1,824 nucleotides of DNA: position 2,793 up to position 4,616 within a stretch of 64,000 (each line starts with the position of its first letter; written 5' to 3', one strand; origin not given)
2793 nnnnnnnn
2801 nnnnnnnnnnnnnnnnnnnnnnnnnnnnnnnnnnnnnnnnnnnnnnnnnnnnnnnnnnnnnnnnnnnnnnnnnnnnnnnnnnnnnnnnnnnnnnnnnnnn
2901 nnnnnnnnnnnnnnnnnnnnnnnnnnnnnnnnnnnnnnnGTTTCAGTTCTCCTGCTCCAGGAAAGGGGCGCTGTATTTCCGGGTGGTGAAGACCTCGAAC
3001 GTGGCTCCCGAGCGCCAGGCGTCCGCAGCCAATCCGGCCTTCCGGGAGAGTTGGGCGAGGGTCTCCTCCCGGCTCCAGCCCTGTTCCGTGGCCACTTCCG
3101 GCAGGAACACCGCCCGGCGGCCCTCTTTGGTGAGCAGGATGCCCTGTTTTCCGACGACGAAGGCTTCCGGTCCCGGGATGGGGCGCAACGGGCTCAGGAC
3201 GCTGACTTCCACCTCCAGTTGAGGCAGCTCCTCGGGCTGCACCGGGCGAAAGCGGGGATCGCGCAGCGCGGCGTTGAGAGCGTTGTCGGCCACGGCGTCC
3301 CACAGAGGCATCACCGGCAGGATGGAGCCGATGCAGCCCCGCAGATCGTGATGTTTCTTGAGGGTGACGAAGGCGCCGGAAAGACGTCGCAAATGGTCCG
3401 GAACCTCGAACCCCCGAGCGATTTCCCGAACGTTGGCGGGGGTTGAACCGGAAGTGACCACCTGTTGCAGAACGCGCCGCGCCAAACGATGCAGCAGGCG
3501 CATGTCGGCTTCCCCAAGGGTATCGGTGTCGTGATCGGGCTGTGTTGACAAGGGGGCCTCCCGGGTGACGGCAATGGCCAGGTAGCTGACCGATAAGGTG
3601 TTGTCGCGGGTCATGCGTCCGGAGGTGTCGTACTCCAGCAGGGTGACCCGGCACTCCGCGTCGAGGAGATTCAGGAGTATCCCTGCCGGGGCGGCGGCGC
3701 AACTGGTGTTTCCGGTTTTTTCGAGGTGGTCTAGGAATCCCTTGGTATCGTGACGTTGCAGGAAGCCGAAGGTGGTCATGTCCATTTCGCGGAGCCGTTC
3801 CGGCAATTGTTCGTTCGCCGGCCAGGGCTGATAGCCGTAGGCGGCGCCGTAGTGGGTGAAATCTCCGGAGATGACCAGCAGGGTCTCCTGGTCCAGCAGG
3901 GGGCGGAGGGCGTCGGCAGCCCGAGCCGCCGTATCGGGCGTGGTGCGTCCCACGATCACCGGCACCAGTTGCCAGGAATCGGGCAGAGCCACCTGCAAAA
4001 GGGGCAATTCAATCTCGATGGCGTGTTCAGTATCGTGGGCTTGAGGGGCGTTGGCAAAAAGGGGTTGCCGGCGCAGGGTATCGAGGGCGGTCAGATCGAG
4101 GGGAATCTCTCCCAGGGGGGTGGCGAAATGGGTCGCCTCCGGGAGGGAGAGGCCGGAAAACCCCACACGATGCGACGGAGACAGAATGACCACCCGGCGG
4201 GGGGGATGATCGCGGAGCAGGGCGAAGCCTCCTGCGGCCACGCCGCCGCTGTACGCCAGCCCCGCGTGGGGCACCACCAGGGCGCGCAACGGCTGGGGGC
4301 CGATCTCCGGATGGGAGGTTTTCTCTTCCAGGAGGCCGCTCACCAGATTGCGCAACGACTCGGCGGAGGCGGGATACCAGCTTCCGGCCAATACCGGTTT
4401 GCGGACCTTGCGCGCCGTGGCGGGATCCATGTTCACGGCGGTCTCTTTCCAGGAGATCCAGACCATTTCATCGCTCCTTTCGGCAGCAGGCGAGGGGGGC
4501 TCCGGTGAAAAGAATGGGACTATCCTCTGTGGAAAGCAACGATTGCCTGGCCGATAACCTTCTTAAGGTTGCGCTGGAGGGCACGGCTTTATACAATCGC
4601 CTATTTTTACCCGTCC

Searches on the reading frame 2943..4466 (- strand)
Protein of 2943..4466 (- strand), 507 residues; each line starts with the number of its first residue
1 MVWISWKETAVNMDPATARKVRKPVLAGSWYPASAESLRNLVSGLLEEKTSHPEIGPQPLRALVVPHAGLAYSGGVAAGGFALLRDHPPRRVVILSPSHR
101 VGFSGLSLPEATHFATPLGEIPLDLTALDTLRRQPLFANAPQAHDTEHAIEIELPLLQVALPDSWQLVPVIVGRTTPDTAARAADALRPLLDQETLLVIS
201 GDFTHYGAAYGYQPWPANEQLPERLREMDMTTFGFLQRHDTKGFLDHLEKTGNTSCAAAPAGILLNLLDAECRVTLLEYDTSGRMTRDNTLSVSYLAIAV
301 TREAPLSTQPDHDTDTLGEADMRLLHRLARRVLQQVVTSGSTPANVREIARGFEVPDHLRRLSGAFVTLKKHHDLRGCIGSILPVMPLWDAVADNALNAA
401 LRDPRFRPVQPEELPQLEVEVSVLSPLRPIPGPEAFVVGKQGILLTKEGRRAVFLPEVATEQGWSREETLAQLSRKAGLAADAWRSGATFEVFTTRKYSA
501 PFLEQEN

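Call 69: search_protein_families(library=pfam, proteins=[window:2943-4466:-], max_evalue=0.0001)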
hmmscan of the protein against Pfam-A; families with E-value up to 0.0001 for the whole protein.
window:2943-4466:- (507 aa): 2 families
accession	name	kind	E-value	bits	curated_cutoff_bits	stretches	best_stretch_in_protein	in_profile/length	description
PF01871.22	AMMECR1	-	3e-51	173.7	25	1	327-497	2-167/168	AMMECR1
PF01875.22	Memo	-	4.7e-51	174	27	1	24-298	2-268/269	Memo-like protein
